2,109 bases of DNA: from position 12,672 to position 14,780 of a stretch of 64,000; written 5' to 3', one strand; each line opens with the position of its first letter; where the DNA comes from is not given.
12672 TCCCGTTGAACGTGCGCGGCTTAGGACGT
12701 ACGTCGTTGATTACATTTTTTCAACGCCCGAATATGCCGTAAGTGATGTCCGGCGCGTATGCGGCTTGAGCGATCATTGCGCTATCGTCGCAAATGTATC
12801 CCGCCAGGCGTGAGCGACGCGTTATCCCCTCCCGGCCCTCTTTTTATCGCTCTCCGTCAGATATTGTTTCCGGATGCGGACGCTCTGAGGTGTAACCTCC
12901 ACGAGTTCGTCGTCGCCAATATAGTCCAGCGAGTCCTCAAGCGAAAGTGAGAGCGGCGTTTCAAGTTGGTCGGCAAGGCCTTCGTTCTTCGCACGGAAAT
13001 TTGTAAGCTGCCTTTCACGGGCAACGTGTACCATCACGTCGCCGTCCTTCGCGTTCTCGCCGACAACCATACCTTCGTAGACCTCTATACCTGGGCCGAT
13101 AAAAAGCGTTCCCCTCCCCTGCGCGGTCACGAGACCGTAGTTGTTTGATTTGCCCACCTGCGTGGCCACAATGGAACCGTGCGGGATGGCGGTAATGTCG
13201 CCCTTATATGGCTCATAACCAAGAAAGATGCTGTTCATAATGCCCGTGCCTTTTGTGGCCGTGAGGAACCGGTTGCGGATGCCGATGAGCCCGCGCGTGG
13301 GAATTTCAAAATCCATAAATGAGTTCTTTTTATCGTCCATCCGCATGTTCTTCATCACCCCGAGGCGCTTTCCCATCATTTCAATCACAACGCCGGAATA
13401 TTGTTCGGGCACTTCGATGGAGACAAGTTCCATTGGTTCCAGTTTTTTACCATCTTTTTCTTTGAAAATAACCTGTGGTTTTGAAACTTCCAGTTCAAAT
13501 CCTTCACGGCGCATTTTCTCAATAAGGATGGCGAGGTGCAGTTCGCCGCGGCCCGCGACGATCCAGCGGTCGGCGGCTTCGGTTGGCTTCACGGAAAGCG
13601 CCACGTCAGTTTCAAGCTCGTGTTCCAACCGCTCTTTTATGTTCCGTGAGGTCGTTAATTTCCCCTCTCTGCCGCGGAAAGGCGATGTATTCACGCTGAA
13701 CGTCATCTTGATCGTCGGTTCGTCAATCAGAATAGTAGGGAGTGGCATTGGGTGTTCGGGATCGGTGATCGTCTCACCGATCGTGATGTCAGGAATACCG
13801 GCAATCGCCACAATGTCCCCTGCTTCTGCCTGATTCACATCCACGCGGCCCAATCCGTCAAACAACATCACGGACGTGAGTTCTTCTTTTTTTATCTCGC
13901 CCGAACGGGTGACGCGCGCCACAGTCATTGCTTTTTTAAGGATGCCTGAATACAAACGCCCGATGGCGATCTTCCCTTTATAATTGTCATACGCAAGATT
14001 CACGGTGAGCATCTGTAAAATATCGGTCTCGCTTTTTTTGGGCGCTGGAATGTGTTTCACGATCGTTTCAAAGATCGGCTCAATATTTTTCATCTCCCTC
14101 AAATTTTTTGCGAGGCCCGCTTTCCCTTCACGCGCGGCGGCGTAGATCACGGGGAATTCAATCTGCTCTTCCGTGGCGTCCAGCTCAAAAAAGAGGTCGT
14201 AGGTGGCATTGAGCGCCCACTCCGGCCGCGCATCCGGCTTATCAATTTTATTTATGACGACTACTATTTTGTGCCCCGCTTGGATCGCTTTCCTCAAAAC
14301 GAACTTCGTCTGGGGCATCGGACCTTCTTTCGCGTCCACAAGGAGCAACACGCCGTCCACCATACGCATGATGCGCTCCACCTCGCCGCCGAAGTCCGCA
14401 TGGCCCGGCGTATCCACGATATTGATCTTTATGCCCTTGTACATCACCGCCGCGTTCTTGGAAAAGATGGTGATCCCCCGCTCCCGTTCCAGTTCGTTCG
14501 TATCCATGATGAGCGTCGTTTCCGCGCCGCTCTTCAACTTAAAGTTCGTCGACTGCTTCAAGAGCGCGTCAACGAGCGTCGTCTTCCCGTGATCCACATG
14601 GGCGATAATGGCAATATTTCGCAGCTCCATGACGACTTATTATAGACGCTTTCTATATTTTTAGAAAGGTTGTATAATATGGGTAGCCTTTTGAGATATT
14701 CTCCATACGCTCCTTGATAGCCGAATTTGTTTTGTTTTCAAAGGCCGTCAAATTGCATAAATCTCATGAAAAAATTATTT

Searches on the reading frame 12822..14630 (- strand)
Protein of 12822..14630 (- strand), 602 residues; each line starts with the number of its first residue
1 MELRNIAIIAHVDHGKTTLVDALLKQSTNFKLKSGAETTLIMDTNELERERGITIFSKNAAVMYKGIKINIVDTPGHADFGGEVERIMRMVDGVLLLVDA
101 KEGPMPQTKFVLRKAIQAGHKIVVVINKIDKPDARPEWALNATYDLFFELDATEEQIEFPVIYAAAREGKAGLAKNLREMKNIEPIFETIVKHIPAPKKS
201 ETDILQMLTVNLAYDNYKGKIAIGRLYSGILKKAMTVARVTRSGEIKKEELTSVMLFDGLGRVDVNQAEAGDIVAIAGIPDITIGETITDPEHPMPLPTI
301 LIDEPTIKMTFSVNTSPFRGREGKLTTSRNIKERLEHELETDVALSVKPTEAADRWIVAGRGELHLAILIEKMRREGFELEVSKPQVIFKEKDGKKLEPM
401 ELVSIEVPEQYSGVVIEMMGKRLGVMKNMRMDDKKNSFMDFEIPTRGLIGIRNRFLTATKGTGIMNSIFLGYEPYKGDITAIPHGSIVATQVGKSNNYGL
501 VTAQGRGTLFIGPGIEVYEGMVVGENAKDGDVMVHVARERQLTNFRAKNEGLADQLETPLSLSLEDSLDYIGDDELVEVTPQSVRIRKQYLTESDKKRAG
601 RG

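Call 60: search_protein_families(library=pfam, proteins=[window:12822-14630:-], max_evalue=0.00001)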
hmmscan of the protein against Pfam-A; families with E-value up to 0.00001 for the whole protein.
window:12822-14630:- (602 aa): 7 families
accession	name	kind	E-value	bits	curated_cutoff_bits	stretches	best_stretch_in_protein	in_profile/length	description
PF00009.33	GTP_EFTU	-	6.5e-55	186.1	26.5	1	2-195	2-187/188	Elongation factor Tu GTP binding domain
PF21018.2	BipA_C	-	2.6e-37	127.4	23.8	1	485-592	2-109/110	TypA/BipA C-terminal domain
PF00679.30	EFG_C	-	1.2e-20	73.8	27.9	1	396-479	2-85/89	Elongation factor G C-terminus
PF03144.31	GTP_EFTU_D2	-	2.7e-11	44.2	30.3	1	219-289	1-73/73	Elongation factor Tu domain 2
PF22042.2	EF-G_D2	-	2.8e-09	37.4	27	1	210-289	7-82/84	Elongation factor G domain 2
PF01926.29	MMR_HSR1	-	1.9e-08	34.8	21.9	1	6-128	2-113/113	50S ribosome-binding GTPase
PF14492.12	EFG_III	-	2.2e-06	28.1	27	1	329-382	19-73/75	Elongation Factor G, domain III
